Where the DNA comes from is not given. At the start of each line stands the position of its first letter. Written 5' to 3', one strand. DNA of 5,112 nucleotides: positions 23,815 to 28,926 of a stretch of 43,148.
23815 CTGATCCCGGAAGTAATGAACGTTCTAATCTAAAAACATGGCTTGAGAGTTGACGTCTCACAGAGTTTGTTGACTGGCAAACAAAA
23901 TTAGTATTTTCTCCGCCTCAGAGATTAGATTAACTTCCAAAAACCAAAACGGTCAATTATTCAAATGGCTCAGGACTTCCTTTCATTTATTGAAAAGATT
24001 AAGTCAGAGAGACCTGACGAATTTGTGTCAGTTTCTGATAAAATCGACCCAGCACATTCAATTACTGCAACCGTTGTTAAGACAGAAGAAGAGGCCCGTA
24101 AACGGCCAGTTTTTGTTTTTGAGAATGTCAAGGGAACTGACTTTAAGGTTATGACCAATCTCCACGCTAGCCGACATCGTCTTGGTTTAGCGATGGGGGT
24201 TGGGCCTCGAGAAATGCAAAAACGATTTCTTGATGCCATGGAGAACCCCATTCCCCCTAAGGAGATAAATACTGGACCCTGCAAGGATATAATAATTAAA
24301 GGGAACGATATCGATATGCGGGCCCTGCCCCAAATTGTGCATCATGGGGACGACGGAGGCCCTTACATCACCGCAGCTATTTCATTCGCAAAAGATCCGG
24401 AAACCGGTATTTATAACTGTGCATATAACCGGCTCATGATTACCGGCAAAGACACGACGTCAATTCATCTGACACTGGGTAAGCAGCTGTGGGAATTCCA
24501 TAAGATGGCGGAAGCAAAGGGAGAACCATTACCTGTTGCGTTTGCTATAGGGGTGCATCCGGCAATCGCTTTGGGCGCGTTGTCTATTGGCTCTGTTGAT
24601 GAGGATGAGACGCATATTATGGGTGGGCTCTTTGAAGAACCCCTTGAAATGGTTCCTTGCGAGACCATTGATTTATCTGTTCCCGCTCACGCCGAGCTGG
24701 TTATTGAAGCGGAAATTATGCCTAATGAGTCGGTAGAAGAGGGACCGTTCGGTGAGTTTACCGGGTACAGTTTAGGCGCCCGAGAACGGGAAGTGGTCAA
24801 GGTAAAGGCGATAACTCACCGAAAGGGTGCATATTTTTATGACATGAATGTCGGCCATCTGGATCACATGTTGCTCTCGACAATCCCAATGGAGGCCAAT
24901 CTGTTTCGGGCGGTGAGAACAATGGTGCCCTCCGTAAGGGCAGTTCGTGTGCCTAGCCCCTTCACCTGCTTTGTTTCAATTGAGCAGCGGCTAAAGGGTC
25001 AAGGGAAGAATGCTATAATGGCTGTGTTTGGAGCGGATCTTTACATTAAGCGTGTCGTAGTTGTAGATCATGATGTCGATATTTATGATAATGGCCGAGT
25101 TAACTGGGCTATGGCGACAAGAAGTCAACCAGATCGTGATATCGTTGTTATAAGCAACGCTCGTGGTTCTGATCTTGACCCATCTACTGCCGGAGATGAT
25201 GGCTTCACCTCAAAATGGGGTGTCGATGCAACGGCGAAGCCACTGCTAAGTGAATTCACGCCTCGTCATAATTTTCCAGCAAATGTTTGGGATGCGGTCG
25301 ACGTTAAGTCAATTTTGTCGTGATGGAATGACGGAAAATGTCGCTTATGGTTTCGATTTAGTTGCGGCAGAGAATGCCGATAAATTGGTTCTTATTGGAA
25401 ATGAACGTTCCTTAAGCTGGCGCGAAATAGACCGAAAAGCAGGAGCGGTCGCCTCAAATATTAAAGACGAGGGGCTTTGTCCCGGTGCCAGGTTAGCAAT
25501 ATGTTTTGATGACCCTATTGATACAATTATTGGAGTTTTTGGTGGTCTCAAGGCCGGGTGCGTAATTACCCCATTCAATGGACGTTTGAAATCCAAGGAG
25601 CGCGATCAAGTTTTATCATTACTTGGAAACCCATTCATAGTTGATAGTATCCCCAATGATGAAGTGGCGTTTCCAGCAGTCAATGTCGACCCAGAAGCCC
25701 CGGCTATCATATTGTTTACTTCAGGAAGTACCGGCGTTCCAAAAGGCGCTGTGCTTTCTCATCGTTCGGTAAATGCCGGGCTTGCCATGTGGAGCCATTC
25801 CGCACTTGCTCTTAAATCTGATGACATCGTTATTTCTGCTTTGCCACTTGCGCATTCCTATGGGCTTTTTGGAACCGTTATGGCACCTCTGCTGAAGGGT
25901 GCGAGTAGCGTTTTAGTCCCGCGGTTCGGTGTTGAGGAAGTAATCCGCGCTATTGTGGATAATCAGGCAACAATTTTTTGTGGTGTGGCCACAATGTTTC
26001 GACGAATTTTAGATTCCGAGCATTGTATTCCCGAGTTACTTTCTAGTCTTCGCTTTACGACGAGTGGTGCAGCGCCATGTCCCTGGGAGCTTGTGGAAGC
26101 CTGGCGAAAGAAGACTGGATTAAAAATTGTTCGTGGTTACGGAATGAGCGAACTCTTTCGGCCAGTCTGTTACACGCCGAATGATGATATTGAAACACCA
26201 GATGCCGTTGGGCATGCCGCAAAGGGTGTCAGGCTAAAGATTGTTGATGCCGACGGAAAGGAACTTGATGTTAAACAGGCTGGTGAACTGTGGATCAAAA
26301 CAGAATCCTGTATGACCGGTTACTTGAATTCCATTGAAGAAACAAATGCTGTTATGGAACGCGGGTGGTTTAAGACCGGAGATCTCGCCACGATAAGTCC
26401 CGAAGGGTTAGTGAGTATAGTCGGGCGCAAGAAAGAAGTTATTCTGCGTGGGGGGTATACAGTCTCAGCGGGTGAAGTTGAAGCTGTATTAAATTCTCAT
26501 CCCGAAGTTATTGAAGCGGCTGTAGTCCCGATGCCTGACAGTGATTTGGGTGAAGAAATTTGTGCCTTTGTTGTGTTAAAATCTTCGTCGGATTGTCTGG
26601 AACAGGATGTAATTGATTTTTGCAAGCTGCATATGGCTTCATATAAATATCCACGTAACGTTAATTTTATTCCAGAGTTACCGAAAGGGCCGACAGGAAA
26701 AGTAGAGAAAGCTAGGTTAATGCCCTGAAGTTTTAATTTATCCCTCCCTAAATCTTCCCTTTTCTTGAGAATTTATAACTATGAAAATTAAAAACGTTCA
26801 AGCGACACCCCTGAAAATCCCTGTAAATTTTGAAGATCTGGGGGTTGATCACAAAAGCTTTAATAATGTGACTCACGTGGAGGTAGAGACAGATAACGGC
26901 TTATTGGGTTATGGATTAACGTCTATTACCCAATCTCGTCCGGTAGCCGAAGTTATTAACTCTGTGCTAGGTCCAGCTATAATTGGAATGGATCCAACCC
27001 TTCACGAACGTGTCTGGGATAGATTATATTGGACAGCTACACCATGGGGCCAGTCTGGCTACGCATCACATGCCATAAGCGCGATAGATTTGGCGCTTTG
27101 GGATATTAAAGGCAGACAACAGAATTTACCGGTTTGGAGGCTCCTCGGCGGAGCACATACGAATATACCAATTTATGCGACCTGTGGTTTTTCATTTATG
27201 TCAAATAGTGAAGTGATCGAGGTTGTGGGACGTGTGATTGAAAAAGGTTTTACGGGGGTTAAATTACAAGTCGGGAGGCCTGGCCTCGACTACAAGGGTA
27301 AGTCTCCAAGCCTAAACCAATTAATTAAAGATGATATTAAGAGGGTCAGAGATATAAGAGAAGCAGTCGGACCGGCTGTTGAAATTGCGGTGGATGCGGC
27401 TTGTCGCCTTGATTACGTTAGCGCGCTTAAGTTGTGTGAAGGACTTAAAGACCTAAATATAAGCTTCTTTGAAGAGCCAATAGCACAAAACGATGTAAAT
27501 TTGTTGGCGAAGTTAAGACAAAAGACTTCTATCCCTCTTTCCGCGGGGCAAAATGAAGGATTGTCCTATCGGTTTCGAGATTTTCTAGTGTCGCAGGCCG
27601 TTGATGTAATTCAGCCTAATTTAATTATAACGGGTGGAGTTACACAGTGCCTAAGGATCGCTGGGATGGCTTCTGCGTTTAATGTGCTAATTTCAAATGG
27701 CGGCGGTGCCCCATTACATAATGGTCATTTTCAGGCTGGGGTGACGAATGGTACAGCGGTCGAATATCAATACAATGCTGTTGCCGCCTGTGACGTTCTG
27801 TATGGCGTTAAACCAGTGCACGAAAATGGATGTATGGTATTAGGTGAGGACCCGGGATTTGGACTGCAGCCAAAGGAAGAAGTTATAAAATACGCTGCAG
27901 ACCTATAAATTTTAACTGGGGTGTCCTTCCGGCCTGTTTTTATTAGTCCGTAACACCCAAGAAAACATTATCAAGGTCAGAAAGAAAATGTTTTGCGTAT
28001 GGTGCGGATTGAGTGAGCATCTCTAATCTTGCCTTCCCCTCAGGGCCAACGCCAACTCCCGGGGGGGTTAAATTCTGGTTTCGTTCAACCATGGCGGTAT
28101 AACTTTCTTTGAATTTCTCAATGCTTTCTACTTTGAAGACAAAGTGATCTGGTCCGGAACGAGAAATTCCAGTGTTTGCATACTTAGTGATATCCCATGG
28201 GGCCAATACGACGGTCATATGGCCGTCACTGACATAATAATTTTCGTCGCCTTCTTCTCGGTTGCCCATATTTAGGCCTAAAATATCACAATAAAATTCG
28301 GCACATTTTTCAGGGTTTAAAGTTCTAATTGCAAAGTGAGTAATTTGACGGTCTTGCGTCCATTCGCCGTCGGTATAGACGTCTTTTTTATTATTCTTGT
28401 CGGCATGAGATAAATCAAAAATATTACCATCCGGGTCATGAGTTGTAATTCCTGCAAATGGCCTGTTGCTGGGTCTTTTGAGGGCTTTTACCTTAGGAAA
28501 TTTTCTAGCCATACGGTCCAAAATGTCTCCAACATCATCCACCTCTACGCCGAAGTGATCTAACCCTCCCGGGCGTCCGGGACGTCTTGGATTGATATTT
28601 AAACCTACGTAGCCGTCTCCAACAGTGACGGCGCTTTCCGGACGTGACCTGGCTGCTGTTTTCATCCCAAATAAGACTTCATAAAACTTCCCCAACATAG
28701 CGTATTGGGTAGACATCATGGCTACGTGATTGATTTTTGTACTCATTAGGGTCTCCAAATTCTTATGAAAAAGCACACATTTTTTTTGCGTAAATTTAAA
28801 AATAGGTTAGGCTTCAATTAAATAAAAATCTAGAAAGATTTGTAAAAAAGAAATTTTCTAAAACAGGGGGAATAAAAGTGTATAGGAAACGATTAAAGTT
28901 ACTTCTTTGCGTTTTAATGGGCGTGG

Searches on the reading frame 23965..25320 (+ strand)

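Call 28: search_protein_families(library=pfam, proteins=[window:23965-25320:+])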
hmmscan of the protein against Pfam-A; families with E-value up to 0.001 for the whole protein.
window:23965-25320:+ (452 aa): 3 families
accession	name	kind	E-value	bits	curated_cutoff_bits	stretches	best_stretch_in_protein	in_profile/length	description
PF01977.22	UbiD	-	9.9e-60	201.7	23.3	1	102-297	6-204/206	3-octaprenyl-4-hydroxybenzoate carboxy-lyase Rift-related domain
PF20696.2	UbiD_C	-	1.3e-29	103.3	24.2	1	306-422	5-127/127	3-octaprenyl-4-hydroxybenzoate carboxy-lyase C-terminal domain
PF20695.2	UbiD_N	-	1.5e-12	47.9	24.3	1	15-92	5-78/78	3-octaprenyl-4-hydroxybenzoate carboxy-lyase N-terminal domain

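Call 49: search_protein_families(library=ncbifam, proteins=[window:23965-25320:+], max_evalue=1e-8)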
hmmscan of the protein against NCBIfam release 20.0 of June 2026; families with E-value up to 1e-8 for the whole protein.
window:23965-25320:+ (452 aa): 7 families
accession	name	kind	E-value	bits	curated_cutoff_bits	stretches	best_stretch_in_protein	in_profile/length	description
TIGR00148.1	TIGR00148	subfamily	2.8e-97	326.2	244.85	1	8-425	4-438/438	UbiD family decarboxylase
NF041204.1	VdcC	exception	2.2e-84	283.5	650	1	3-424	2-437/467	non-oxidative hydroxyarylic acid decarboxylases subunit C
TIGR03701.1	mena_SCO4490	equivalog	1e-60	205.7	495.9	1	94-405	105-422/433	menaquinone biosynthesis decarboxylase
NF008175.0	PRK10922.1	equivalog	1.5e-43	149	788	1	96-425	120-458/497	4-hydroxy-3-polyprenylbenzoate decarboxylase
TIGR02723.1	phenyl_P_alpha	equivalog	5.5e-41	140.7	564.6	1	20-412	23-429/485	phenylphosphate carboxylase subunit alpha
TIGR02724.1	phenyl_P_beta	equivalog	8.1e-39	133.3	468.95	1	19-422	15-439/472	phenylphosphate carboxylase subunit beta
NF041219.1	BagN_FevL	exception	7.9e-32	110.4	1000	1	93-288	118-317/502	bagremycin/ferroverdin biosynthesis UbiD family decarboxylase BagN/FevL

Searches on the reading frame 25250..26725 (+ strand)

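Call 28: search_protein_families(library=pfam, proteins=[window:25250-26725:+])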
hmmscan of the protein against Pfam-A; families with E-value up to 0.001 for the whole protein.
window:25250-26725:+ (492 aa): 2 families
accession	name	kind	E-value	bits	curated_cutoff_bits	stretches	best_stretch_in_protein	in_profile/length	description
PF00501.34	AMP-binding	-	2.8e-67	227.6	29.9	2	142-359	155-384/384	AMP-binding enzyme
PF13193.12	AMP-binding_C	-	5.4e-20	72.5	24.5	1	409-484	1-76/76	AMP-binding enzyme C-terminal domain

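Call 49: search_protein_families(library=ncbifam, proteins=[window:25250-26725:+], max_evalue=1e-8)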
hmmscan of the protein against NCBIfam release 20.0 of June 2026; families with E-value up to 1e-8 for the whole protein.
window:25250-26725:+ (492 aa): 104 families (the best 25 are shown)
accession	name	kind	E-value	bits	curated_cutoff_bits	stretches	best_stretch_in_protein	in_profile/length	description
NF004837.0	PRK06187.1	subfamily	8.7e-100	334.4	476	1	139-490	160-518/531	long-chain-fatty-acid--CoA ligase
NF005858.0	PRK07787.1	subfamily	1.7e-91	307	575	1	41-491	14-469/471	acyl-CoA synthetase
NF005702.0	PRK07514.1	subfamily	3.2e-87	293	558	1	137-489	145-495/506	malonyl-CoA synthase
NF005801.1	PRK07656.1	equivalog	1.4e-82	278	657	1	139-490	154-499/500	FadD3 family acyl-CoA ligase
NF005307.0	PRK06839.1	equivalog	8.2e-81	272.1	748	1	144-491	144-490/496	o-succinylbenzoate--CoA ligase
NF006182.0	PRK08316.1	subfamily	1.8e-79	267.6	663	1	137-490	159-513/523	fatty acyl-CoA synthetase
NF004114.0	PRK05605.1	equivalog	1.9e-79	267.5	766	1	142-487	214-562/575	long-chain-fatty-acid--CoA ligase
NF052269.1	Staph_lig_FadD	equivalog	5.1e-77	259.3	650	1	136-490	137-489/499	long-chain-fatty-acid--CoA ligase FadD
NF004758.0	PRK06087.1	equivalog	8.3e-76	255.5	736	1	143-490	182-531/548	medium-chain fatty-acid--CoA ligase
NF004511.1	PRK05852.1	equivalog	6.8e-74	249.3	650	1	150-489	156-499/505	FadD7 family fatty acid--CoA ligase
NF009233.0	PRK12583.1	subfamily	7.7e-74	249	832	1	145-490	197-546/558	fatty acid CoA ligase family protein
NF006181.0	PRK08314.1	subfamily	1.1e-73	248.4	705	1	139-486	194-546/563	long-chain-fatty-acid--CoA ligase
NF005463.0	PRK07059.1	subfamily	5.1e-72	243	869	1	140-487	195-549/557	long-chain-fatty-acid--CoA ligase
NF004229.0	PRK05677.1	subfamily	8.1e-71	239.1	879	1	141-487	199-548/563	long-chain-fatty-acid--CoA ligase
NF006523.0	PRK08974.1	equivalog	1.5e-69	234.6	884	1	146-488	203-547/561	long-chain-fatty-acid--CoA ligase FadD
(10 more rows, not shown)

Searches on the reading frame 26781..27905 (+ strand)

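Call 29: search_protein_families(library=pfam, proteins=[window:26781-27905:+])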
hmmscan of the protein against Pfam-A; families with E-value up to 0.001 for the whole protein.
window:26781-27905:+ (375 aa): 2 families
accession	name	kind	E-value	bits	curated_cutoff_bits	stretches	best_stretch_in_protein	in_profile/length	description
PF13378.12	MR_MLE_C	-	8.6e-45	153.6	29.4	1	148-368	5-219/219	Enolase C-terminal domain-like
PF02746.21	MR_MLE_N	-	2.6e-17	63.5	22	1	28-123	26-117/117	Mandelate racemase / muconate lactonizing enzyme, N-terminal domain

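Call 49: search_protein_families(library=ncbifam, proteins=[window:26781-27905:+], max_evalue=1e-8)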
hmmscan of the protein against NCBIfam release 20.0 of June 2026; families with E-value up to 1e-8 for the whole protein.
window:26781-27905:+ (375 aa): 12 families
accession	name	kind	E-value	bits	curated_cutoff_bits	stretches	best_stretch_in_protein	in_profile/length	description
NF040866.1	AraD_Arch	equivalog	3.1e-53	181.1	650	1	27-370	31-367/372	arabinonate dehydratase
NF010624.0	PRK14017.1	equivalog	7.2e-49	166.9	311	1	32-305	17-283/382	galactonate dehydratase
NF047820.1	TalGalacDh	equivalog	2.2e-47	161.7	500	1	31-371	39-363/371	L-talarate/galactarate dehydratase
NF043051.1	ManoateDhtManD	equivalog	5.4e-43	147.3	550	2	29-170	16-156/403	D-mannonate dehydratase ManD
NF011654.0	PRK15072.1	subfamily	4.3e-40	137.8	430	2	29-170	16-156/404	D-galactonate dehydratase family protein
NF040790.2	glucon_galact_dh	equivalog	5.6e-39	134.1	750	1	32-370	27-367/390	bifunctional D-gluconate/D-galactonate dehydratase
NF011968.0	PRK15440.1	equivalog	1.5e-34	119.6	393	1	32-365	61-384/395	L-rhamnonate dehydratase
NF043002.1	HProlDhtase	equivalog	2.7e-20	72.5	500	1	1-369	1-359/366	cis-3-hydroxy-L-proline dehydratase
TIGR02534.1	mucon_cyclo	subfamily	2.9e-20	72.6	334.95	1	25-304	24-292/368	muconate/chloromuconate family cycloisomerase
NF041118.1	A_G_epim_Thtga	equivalog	2.2e-16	59.9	500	1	24-303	26-286/341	L-Ala-D/L-Glu epimerase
NF002782.0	PRK02901.1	equivalog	3.9e-11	42.5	288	1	125-303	75-237/328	o-succinylbenzoate synthase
NF042940.1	racemase_DgcA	equivalog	5.6e-11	42.2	400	1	97-304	83-266/323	N-acetyl-D-Glu racemase DgcA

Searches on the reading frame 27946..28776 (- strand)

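Call 29: search_protein_families(library=pfam, proteins=[window:27946-28776:-])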
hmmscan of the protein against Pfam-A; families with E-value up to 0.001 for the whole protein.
window:27946-28776:- (277 aa): 2 families
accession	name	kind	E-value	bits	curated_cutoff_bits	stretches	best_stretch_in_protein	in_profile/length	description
PF00903.31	Glyoxalase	-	2e-15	57.7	20.6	2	14-120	1-119/121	Glyoxalase/Bleomycin resistance protein/Dioxygenase superfamily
PF18029.7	Glyoxalase_6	-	3.6e-05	24.8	23.6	0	148-195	2-52/106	Glyoxalase-like domain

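Call 49: search_protein_families(library=ncbifam, proteins=[window:27946-28776:-], max_evalue=1e-8)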
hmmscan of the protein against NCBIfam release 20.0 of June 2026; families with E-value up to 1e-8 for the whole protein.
window:27946-28776:- (277 aa): 0 families
